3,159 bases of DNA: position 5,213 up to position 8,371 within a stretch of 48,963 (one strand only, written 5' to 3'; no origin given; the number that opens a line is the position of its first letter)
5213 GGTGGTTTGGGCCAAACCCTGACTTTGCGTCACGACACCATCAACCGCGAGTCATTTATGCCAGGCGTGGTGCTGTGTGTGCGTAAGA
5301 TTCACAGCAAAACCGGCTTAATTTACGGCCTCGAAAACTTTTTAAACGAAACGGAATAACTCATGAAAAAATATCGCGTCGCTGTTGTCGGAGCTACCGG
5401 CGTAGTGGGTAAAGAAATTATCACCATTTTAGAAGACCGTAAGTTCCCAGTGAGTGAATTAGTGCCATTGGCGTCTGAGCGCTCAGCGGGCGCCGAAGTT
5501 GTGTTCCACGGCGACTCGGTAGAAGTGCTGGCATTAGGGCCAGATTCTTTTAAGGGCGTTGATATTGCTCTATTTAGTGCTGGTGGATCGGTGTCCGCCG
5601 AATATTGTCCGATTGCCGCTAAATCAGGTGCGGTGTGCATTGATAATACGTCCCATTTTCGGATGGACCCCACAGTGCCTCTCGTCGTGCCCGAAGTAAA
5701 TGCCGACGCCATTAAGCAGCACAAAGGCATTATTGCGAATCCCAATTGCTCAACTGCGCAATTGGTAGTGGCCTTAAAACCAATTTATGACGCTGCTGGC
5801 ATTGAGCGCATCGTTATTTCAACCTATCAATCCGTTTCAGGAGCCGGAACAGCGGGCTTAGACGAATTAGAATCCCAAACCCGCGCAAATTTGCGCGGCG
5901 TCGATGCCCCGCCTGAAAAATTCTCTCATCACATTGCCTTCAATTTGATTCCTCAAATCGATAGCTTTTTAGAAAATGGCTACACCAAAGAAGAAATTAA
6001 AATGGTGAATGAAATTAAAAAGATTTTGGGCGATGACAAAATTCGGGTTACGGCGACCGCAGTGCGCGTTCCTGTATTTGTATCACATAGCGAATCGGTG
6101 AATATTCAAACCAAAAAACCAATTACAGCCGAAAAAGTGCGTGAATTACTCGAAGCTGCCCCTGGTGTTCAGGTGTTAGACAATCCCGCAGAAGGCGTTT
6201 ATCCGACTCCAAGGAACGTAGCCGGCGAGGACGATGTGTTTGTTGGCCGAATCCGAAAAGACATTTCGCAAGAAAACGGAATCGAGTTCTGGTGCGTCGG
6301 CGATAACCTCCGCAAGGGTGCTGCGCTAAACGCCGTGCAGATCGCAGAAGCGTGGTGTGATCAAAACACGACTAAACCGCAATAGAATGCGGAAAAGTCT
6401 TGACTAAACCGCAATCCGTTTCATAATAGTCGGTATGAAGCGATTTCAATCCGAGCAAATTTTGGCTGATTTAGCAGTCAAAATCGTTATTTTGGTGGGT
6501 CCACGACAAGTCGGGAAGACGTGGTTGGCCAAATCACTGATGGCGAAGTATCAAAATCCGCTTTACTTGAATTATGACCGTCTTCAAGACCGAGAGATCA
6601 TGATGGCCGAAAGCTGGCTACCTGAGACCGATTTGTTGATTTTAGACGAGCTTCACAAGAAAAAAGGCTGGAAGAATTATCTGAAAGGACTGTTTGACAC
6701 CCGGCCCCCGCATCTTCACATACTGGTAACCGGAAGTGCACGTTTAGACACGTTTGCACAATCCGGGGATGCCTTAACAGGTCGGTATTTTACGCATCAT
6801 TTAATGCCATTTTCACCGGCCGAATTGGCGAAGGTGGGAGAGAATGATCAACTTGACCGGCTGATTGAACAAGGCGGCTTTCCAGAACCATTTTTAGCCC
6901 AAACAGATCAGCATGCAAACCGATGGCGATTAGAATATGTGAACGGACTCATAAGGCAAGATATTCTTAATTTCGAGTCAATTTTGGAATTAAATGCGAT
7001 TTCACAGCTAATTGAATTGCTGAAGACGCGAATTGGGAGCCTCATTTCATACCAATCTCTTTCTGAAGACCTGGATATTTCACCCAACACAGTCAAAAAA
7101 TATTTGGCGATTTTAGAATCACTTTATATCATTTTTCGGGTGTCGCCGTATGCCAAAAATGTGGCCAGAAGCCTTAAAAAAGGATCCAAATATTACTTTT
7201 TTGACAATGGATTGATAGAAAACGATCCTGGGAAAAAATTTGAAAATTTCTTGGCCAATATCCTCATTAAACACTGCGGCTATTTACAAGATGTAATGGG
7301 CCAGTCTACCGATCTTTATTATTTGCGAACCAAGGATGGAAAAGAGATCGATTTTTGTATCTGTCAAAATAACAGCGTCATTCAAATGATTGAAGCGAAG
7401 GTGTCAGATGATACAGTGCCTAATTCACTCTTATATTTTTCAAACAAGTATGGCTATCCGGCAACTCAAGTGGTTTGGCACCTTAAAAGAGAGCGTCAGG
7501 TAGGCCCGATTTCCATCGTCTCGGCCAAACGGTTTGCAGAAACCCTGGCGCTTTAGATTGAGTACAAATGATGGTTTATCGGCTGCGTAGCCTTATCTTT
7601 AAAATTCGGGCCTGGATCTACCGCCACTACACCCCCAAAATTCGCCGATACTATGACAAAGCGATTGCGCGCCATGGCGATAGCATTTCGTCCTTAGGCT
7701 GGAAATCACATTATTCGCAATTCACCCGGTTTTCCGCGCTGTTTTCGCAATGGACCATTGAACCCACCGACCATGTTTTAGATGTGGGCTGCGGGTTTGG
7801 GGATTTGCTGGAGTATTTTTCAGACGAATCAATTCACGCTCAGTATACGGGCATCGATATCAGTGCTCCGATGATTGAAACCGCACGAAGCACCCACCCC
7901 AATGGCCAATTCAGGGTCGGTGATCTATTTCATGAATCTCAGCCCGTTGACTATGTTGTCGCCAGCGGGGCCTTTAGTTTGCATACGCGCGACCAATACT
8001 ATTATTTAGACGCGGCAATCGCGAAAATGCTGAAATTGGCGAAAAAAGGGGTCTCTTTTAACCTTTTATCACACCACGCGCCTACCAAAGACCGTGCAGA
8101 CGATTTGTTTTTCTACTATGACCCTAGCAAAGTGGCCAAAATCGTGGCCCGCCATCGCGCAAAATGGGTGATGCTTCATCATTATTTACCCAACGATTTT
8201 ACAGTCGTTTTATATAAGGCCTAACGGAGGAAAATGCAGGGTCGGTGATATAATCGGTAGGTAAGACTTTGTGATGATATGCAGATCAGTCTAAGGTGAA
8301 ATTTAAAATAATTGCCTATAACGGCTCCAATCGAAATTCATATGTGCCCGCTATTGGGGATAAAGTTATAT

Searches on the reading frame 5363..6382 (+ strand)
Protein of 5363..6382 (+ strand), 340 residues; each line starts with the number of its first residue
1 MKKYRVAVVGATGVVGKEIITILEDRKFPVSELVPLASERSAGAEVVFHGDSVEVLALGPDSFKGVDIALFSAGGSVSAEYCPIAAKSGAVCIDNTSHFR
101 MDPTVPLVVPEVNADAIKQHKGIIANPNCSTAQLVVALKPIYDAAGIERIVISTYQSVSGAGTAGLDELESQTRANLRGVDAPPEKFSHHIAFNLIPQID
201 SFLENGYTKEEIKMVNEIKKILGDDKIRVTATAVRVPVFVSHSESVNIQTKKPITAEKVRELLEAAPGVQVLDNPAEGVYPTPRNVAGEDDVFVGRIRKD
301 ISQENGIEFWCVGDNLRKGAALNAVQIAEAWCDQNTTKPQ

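Call 15: search_protein_families(library=pfam, proteins=[window:5363-6382:+], max_evalue=0.001)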
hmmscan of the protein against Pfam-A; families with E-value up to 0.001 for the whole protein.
window:5363-6382:+ (340 aa): 4 families
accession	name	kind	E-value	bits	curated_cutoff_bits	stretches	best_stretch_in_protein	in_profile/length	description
PF02774.23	Semialdhyde_dhC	-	3.4e-61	207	26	1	138-318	1-184/184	Semialdehyde dehydrogenase, dimerisation domain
PF01118.30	Semialdhyde_dh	-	4.1e-34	118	26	1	5-120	1-121/121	Semialdehyde dehydrogenase, NAD binding domain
PF02800.25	Gp_dh_C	-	1.1e-05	25.5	24.4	1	216-268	59-111/158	Glyceraldehyde 3-phosphate dehydrogenase, C-terminal domain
PF22698.1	Semialdhyde_dhC_1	-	8.8e-05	22.9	27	0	216-298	64-149/165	Semialdehyde dehydrogenase, dimerisation domain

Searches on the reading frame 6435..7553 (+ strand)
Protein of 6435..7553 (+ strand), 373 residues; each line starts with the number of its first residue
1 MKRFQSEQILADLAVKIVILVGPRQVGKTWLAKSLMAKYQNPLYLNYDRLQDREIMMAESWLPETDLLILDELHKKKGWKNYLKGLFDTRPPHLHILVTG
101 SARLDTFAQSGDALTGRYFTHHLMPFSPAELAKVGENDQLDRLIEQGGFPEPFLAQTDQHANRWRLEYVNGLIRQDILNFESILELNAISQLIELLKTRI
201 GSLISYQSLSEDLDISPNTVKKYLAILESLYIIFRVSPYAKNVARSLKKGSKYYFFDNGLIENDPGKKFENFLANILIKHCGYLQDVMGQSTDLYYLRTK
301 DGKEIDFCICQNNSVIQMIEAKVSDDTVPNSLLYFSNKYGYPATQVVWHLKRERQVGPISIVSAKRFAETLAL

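Call 15: search_protein_families(library=pfam, proteins=[window:6435-7553:+], max_evalue=0.001)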
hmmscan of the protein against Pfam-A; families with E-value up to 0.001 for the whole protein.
window:6435-7553:+ (373 aa): 3 families
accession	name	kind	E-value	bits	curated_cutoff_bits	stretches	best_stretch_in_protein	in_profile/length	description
PF13635.12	DUF4143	-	4.9e-29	101.6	28.1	1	175-323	2-159/160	Domain of unknown function (DUF4143)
PF13173.12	AAA_14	-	6.5e-25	88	27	1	16-131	3-128/129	AAA domain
PF08279.18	HTH_11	-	0.00011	22.5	25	1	190-230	3-42/55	HTH domain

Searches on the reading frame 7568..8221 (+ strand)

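Call 15: search_protein_families(library=pfam, proteins=[window:7568-8221:+], max_evalue=0.001)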
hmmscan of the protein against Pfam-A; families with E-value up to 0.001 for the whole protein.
window:7568-8221:+ (218 aa): 8 families
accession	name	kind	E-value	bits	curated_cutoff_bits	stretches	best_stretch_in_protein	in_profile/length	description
PF13649.12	Methyltransf_25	-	4.8e-13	50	27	1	70-156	1-94/97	Methyltransferase domain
PF08242.18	Methyltransf_12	-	3.7e-11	44.1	30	1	71-161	1-95/98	Methyltransferase domain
PF13847.12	Methyltransf_31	-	8.8e-11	42.1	27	1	66-170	3-113/145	Methyltransferase domain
PF08241.18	Methyltransf_11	-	9.3e-10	39.5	21.2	1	71-160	1-89/95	Methyltransferase domain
PF13489.12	Methyltransf_23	-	1.4e-07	31.8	27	1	61-142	18-96/164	Methyltransferase domain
PF05175.20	MTS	-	6.3e-05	23.1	23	1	66-124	31-94/170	Methyltransferase small domain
PF02353.26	CMAS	-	0.00012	22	27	1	50-144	46-145/273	Mycolic acid cyclopropane synthetase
PF07021.18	MetW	-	0.00056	20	21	1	63-135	10-84/193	Methionine biosynthesis protein MetW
